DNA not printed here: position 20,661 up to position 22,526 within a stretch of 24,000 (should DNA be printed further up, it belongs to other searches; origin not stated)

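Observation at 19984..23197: Translationally coupled NorQ/CbbQ-type AAA+ / NorD/CbbO-type VWA / PAC2-family operon with no obvious client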

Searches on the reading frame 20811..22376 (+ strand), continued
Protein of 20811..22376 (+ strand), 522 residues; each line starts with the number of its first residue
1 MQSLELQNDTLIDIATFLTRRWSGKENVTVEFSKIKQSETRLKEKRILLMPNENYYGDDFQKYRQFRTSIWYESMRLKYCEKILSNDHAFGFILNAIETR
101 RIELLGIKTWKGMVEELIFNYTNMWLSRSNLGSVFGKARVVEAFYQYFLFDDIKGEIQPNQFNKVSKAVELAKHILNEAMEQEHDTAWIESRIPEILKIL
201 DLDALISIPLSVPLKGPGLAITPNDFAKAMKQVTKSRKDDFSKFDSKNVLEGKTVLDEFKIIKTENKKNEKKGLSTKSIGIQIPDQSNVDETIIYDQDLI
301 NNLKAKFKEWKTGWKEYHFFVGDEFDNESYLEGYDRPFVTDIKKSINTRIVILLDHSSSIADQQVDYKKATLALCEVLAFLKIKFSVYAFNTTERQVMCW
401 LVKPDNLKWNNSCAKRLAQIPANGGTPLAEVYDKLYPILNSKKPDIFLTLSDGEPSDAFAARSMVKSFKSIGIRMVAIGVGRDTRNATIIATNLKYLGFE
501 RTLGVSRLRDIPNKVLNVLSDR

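Call 32: find_homologous_proteins(query=A2, max_evalue=1e-10)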
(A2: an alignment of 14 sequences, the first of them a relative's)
Query A2 (14 sequences) (530 aa, profile of the alignment): 37 proteins with E <= 1e-10 among 8000 candidates.
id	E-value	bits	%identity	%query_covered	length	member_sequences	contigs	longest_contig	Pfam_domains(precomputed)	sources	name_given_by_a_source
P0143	1.0e-201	689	100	100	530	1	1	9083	-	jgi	-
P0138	9.8e-201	686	44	100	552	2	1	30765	-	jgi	jgi:uncharacterized protein with von Willebrand factor type A (vWA) domain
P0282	8.8e-198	677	44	100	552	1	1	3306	-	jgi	jgi:hypothetical protein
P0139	5.9e-197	674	44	100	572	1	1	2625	-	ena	-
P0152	1.2e-190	653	41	100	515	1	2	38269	-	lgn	-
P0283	2.0e-189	649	43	100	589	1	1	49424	-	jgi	jgi:hypothetical protein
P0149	5.8e-189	647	42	99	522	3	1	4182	-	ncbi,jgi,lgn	-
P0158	1.4e-187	643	40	99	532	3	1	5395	-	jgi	jgi:hypothetical protein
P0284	1.9e-187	642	43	99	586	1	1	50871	-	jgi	jgi:hypothetical protein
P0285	7.1e-187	640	46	99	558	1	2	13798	-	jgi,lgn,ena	-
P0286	8.4e-186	637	47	100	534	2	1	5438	PF06213.18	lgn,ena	-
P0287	3.7e-185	635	47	100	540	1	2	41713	-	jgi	jgi:hypothetical protein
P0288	5.5e-185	634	46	100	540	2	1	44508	-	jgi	jgi:Mg-chelatase subunit ChlD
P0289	2.5e-184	632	49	100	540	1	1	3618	-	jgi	jgi:nitric oxide reductase activation protein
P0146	2.7e-184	632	34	100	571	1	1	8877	PF00092.35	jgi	jgi:Mg-chelatase subunit ChlD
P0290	1.6e-182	626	44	100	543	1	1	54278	-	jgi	jgi:uncharacterized protein with von Willebrand factor type A (vWA) domain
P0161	1.0e-156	541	40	92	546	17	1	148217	-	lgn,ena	-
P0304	7.2e-127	442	32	99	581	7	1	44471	-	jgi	-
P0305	2.7e-116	408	32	99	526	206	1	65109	PF00092.35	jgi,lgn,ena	-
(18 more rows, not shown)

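Call 33: find_encoding_contigs(protein=P0161, flank=7000, max_places=2)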
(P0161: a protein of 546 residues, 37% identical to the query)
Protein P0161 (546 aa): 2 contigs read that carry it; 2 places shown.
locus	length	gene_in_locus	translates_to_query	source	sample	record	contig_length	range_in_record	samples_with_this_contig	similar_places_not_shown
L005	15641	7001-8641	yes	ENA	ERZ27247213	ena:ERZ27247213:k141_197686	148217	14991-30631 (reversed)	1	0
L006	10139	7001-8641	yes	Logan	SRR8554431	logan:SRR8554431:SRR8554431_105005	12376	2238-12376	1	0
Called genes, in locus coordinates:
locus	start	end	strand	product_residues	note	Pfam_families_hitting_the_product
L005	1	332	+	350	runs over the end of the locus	PF01658:Inos-1-P_synth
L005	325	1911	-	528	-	PF00009:GTP_EFTU, PF03144:GTP_EFTU_D2, PF03143:GTP_EFTU_D3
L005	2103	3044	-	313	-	PF01916:DS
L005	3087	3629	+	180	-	PF01944:SpoIIM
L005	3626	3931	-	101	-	PF01910:Thiamine_BP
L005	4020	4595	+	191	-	-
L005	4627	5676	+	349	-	PF03773:ArsP_1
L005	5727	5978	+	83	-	PF13192:Thioredoxin_3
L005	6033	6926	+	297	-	PF12775:AAA_7 (faint), PF13191:AAA_16 (weak), PF07726:AAA_3, PF07728:AAA_5, PF13173:AAA_14 (weak), PF00004:AAA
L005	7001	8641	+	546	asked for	-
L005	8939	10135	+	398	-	PF13510:Fer2_4, PF13353:Fer4_12, PF04055:Radical_SAM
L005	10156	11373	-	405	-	PF04282:DUF438, PF01814:Hemerythrin, PF08448:PAS_4 (weak), PF13426:PAS_9 (weak), PF13596:PAS_10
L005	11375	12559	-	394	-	PF00753:Lactamase_B, PF19583:ODP, PF00258:Flavodoxin_1 (weak)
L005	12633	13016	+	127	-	-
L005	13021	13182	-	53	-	PF00301:Rubredoxin, PF21349:RUBY_RBDX (faint)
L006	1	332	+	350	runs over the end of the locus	PF01658:Inos-1-P_synth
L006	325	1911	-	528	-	PF00009:GTP_EFTU, PF03144:GTP_EFTU_D2, PF03143:GTP_EFTU_D3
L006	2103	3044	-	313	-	PF01916:DS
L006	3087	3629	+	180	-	PF01944:SpoIIM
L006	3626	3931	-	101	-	PF01910:Thiamine_BP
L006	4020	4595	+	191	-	-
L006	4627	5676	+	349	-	PF03773:ArsP_1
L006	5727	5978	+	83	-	PF13192:Thioredoxin_3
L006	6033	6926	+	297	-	PF12775:AAA_7 (faint), PF13191:AAA_16 (weak), PF07726:AAA_3, PF07728:AAA_5, PF13173:AAA_14 (weak), PF00004:AAA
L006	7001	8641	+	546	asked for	-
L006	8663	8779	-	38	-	-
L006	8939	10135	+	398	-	PF13510:Fer2_4, PF13353:Fer4_12, PF04055:Radical_SAM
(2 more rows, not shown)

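Call 34: find_encoding_contigs(protein=P0290, flank=7000, max_places=2)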
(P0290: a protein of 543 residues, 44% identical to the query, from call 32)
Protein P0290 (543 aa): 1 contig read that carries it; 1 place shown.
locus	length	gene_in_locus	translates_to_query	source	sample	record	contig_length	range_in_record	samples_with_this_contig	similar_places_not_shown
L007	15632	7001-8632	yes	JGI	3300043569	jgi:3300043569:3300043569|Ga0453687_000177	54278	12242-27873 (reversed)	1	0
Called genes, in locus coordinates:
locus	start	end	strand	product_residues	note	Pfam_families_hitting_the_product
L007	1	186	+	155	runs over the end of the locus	-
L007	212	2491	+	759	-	PF03104:DNA_pol_B_exo1 (faint), PF13482:RNase_H_2 (weak), PF00136:DNA_pol_B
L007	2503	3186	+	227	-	PF02732:ERCC4, PF12826:HHH_2, PF14520:HHH_5, PF00633:HHH (faint)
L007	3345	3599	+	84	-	-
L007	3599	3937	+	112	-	PF08960:STIV_B116-like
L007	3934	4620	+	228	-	-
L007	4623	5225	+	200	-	-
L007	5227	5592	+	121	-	PF00096:zf-C2H2 (faint), PF13894:zf-C2H2_4 (faint), PF13912:zf-C2H2_6 (faint), PF18112:Zn-C2H2_12 (faint)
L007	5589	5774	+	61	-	-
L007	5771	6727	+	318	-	PF12775:AAA_7 (weak), PF13191:AAA_16 (weak), PF13401:AAA_22 (weak), PF00004:AAA (weak), PF07726:AAA_3, PF07728:AAA_5, PF13173:AAA_14 (weak)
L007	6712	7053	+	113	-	-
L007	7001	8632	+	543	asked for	-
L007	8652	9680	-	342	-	PF22578:GGR_cat (weak)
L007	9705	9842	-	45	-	-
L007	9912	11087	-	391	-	PF13632:Glyco_trans_2_3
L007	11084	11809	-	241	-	PF03721:UDPG_MGDP_dh_N, PF00984:UDPG_MGDP_dh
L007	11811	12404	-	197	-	PF00589:Phage_integrase (weak)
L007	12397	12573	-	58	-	-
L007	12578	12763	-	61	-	-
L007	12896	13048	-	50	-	-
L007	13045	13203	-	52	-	-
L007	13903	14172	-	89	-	-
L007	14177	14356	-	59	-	-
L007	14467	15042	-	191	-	-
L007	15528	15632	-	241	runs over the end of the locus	PF13495:Phage_int_SAM_4, PF00589:Phage_integrase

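Call 35: find_encoding_contigs(protein=P0305, flank=7000, max_places=3)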
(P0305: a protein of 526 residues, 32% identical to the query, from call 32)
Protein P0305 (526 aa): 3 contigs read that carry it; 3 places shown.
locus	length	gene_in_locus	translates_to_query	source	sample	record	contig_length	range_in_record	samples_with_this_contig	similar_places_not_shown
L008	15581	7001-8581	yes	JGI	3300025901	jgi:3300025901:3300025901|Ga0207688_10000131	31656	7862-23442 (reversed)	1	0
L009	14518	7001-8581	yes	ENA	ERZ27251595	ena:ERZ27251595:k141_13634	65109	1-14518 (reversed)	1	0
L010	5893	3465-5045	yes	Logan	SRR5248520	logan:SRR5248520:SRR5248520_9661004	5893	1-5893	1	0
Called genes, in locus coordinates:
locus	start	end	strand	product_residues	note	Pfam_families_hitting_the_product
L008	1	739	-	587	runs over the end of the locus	PF13522:GATase_6, PF13537:GATase_7, PF13580:SIS_2 (faint), PF01380:SIS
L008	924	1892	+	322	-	-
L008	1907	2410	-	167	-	PF01479:S4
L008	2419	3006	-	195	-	PF00416:Ribosomal_S13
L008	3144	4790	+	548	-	PF00158:Sigma54_activat (faint), PF07728:AAA_5 (faint)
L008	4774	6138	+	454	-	PF27098:Rv0959_3rd, PF13519:VWA_2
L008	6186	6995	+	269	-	PF13191:AAA_16 (faint), PF00493:MCM (faint), PF00004:AAA, PF07726:AAA_3, PF07728:AAA_5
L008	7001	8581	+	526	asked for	PF00092:VWA (faint)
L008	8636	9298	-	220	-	PF00923:TAL_FSA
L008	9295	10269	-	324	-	PF02779:Transket_pyr, PF02780:Transketolase_C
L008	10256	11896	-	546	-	PF00456:Transketolase_N, PF13292:DXP_synthase_N (weak), PF00676:E1_dh, PF00834:Ribul_P_3_epim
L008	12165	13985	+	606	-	PF02776:TPP_enzyme_N, PF00205:TPP_enzyme_M, PF02775:TPP_enzyme_C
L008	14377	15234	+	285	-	PF03721:UDPG_MGDP_dh_N, PF00984:UDPG_MGDP_dh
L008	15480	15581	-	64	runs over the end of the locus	-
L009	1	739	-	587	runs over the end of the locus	PF13522:GATase_6, PF13537:GATase_7, PF13580:SIS_2 (faint), PF01380:SIS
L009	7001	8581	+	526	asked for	PF00092:VWA (faint)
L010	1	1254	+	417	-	?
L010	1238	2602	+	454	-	PF27098:Rv0959_3rd, PF13519:VWA_2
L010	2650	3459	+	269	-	PF13191:AAA_16 (faint), PF00493:MCM (faint), PF00004:AAA, PF07726:AAA_3, PF07728:AAA_5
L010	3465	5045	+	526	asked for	PF00092:VWA (faint)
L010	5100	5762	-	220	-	PF00923:TAL_FSA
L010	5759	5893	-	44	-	?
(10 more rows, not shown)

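Call 36: find_encoding_contigs(protein=P0125, flank=7000, max_places=2)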
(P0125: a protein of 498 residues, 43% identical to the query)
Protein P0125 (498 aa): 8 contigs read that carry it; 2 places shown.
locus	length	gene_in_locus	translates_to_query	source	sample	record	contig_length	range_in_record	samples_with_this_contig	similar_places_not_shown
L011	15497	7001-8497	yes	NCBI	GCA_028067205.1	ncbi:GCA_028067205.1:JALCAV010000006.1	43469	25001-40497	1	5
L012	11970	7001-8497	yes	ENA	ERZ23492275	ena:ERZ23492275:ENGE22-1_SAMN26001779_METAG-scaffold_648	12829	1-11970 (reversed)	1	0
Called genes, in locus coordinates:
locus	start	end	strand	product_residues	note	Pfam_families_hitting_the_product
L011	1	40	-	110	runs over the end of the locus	-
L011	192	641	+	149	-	PF08069:Ribosomal_S13_N, PF00312:Ribosomal_S15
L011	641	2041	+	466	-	PF01368:DHH (weak), PF21763:DHH_CID, PF02272:DHHA1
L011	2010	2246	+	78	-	-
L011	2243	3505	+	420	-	PF02403:Seryl_tRNA_N, PF00587:tRNA-synt_2b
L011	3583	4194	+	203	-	PF01015:Ribosomal_S3Ae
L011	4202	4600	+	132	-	PF01877:RNA_binding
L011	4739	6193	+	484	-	PF00890:FAD_binding_2 (faint), PF01266:DAO (faint), PF22578:GGR_cat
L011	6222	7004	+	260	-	PF13191:AAA_16 (weak), PF00004:AAA (weak), PF07726:AAA_3, PF07728:AAA_5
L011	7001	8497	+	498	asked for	-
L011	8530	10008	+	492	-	PF00291:PALP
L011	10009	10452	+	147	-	PF04266:ASCH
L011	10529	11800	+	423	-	-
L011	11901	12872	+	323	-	-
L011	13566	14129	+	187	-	PF00352:TBP, PF11858:DUF3378 (faint), PF00352:TBP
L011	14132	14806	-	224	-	-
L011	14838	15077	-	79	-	PF01037:AsnC_trans_reg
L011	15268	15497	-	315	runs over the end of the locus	PF01207:Dus, PF01180:DHO_dh (faint)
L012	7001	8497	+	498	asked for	-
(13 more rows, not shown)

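Call 37: find_encoding_contigs(protein=P0122, flank=7000, max_places=2)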
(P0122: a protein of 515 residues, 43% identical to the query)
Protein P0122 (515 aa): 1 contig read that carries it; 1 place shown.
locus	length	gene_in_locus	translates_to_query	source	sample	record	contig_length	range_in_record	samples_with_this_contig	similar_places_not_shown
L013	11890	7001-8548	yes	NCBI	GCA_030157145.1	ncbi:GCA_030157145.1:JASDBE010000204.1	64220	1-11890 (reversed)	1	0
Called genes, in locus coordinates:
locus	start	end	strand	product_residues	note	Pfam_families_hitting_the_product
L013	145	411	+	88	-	-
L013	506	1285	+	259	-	-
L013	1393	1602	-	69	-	-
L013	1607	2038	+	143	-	-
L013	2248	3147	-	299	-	PF16795:Phage_integr_3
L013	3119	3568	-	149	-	PF01850:PIN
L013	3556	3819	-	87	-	-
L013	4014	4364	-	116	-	-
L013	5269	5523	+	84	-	-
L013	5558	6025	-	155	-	PF03061:4HBT, PF13279:4HBT_2 (weak)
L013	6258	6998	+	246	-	PF00004:AAA, PF07726:AAA_3, PF07728:AAA_5, PF13173:AAA_14 (weak), PF13191:AAA_16 (weak), PF20030:bpMoxR (weak)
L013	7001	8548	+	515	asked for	PF00092:VWA (faint)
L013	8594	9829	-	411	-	PF07690:MFS_1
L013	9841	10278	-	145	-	PF09828:ChrB_C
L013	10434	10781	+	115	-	-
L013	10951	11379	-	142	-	PF01878:EVE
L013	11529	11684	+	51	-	-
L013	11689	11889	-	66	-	?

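Call 48: predict_structure(alignment_id=A5)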
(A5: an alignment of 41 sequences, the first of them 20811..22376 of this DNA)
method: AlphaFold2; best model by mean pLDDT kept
length: 522 residues; sequences in the alignment: 41
mean_pLDDT: 84.1   pTM: 0.62
mean pLDDT of the five models: 84.1, 83.3, 83.0, 82.9, 81.2
residues with pLDDT >= 90: 217; 70-90: 240; 50-70: 47; < 50: 18
segments of 3 or more residues with pLDDT < 50: 1-4, 211-219, 275-278
pLDDT, mean of each block of 10 residues (from residue 1): 51 82 84 78 85 80 90 93 82 92 91 89 85 85 93 91 97 97 93 97 82 40 84 88 83 86 73 53 67 88 83 67 73 75 70 93 93 94 92 85 84 86 91 88 91 91 95 93 89 93 91 83 51
secondary structure, 60 per line:
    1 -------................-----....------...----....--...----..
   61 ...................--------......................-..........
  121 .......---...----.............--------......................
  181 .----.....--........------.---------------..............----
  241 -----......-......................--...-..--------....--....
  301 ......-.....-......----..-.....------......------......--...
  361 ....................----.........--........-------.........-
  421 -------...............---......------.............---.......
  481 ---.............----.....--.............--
elements in order: H8-23 E29-32 E39-41 E46-49 H59-79 H89-109 H111-127 H138-150 H159-181 H186-190 H193-200 H223-236 H246-251 H253-274 H291-294 H297-306 H308-312 E314-319 H327-331 E338-343 E350-355 H358-380 E385-393 E396-403 H411-419 H428-442 E446-451 H458-470 E474-480 H484-496 E501-505 H508-520

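Call 51: fold_search(model_id=the predicted structure, library=pdb)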
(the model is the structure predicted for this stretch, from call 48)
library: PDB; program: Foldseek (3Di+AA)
matches with E <= 10: 1223; with E <= 0.001: 74
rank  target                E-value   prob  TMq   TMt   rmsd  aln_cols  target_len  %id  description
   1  9qhd_G                2.5e-10  1.00  0.35  0.63   5.4       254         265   17  NorQD complex state 1 from Jhaorihella thermophila (released 2026-03-25)
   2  9qh6_G                6.0e-10  1.00  0.34  0.58   5.5       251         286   19  NorQ in complex with NorD VWA domain from Paracoccus denitrificans (released 2026-03-25)
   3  9qh8_G                9.7e-10  1.00  0.35  0.66   4.9       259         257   18  reduced NorQ-NorD VWA domain complex from Paracoccus denitrificans (released 2026-03-25)
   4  9qhe_G                2.5e-09  1.00  0.34  0.67   5.2       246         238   17  NorQD complex state 2 from Jhaorihella thermophila (released 2026-03-25)
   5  9qhg_G                1.3e-06  1.00  0.32  0.65   6.7       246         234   15  NorQD complex state 4 from Jhaorihella thermophila (released 2026-03-25)
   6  8ql1_G                4.1e-06  1.00  0.31  0.62   6.5       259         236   11  Crystal structure of the human MDN1-MIDAS/NLE1-UBL complex (released 2025-04-09)
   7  8fzu_A                1.3e-05  1.00  0.26  0.51   3.6       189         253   14  The von Willebrand factor A domain of human capillary morphogenesis gene II, flexibly fused to the 1TEL crystallizatio (released 2023-07-19)
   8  9doc                  1.6e-05  1.00  0.27  0.50   4.1       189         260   16  The von Willebrand factor A domain of human capillary morphogenesis gene II, flexibly fused to the 1TEL crystallization  (released 2024-11-06)
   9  8fzu_C                2.4e-05  1.00  0.27  0.53   3.2       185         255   13  The von Willebrand factor A domain of human capillary morphogenesis gene II, flexibly fused to the 1TEL crystallizatio (released 2023-07-19)
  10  8ft6                  3.4e-05  1.00  0.28  0.53   3.7       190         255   16  The von Willebrand factor A domain of human capillary morphogenesis gene II, flexibly fused to the 1TEL crystallization  (released 2023-03-22)
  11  4f1j_A                3.4e-05  1.00  0.25  0.58   4.5       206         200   13  Crystal structure of the MG2+ loaded VWA domain of plasmodium falciparum trap protein (released 2013-01-30)
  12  4hql_A                5.2e-05  1.00  0.22  0.40   5.2       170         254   17  Crystal structure of magnesium-loaded Plasmodium vivax TRAP protein (released 2012-12-26)
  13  9han_A                5.4e-05  1.00  0.25  0.50   5.5       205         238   18  Bovine collagen VI local refinement of C-terminal region (released 2025-08-20)
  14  1qcy                  6.0e-05  1.00  0.27  0.64   4.5       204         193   16  THE CRYSTAL STRUCTURE OF THE I-DOMAIN OF HUMAN INTEGRIN ALPHA1BETA1 (released 2003-09-02)
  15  1shu                  6.9e-05  1.00  0.26  0.67   4.2       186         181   16  Crystal Structure of the von Willebrand factor A domain of human capillary morphogenesis protein 2: an anthrax toxin rec (released 2004-04-13)
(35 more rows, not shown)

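Call 67: find_encoding_contigs(protein=P0284, flank=6000, max_places=1)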
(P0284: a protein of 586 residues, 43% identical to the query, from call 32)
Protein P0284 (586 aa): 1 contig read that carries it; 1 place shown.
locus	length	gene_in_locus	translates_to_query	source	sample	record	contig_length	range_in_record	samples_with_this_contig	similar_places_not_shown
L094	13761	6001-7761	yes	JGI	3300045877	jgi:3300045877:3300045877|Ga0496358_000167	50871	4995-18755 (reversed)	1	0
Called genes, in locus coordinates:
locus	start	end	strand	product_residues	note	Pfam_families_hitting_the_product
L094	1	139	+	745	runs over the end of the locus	PF03104:DNA_pol_B_exo1, PF00136:DNA_pol_B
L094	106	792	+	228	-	PF02732:ERCC4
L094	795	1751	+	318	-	PF05496:RuvB_N, PF25199:nSTAND_NTPase5 (weak), PF00004:AAA, PF07728:AAA_5 (weak), PF13177:DNA_pol3_delta2, PF21960:RCF1-5-like_lid, PF25361:AAA_lid_RFC1, PF08542:Rep_fac_C, +8 more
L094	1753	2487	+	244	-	PF12705:PDDEXK_1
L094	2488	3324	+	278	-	PF13191:AAA_16 (faint), PF13401:AAA_22 (faint), PF00004:AAA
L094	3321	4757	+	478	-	PF13148:DUF3987 (faint)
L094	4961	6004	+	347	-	PF12775:AAA_7 (faint), PF13191:AAA_16 (weak), PF00004:AAA (weak), PF07726:AAA_3, PF07728:AAA_5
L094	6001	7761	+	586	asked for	-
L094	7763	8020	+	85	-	-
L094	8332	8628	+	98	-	-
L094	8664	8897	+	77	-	-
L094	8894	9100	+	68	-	-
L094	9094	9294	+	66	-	-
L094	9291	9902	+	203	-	-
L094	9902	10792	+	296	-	PF01527:HTH_Tnp_1 (faint), PF02796:HTH_7 (faint), PF07750:GcrA (faint), PF13411:MerR_1 (faint), PF01381:HTH_3 (faint), PF04967:HTH_10 (faint), PF08279:HTH_11 (faint), PF13384:HTH_23 (faint), +7 more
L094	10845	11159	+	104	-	-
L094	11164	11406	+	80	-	-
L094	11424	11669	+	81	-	-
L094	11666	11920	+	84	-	-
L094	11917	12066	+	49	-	-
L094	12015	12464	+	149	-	-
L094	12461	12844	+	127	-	-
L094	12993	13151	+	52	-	-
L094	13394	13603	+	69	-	-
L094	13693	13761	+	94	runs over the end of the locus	-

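Call 68: find_encoding_contigs(protein=P0304, flank=6000, max_places=1)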
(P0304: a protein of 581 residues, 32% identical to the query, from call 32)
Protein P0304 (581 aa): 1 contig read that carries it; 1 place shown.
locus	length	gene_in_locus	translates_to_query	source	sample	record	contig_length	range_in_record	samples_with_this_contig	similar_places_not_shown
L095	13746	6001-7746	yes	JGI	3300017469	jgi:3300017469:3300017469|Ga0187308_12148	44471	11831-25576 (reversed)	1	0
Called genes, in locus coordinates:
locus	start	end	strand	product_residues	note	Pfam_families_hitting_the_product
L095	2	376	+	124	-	-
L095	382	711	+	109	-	PF08960:STIV_B116-like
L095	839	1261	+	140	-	-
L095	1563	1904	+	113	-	-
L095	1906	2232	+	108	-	-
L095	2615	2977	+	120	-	-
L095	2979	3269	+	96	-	-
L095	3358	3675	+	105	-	-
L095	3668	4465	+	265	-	-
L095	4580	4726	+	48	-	PF04014:MazE_antitoxin (weak)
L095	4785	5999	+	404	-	PF12775:AAA_7 (weak), PF20030:bpMoxR (weak), PF13555:AAA_29 (weak), PF07726:AAA_3 (weak), PF07728:AAA_5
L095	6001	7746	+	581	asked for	-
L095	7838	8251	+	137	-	-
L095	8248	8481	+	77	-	-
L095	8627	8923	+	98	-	-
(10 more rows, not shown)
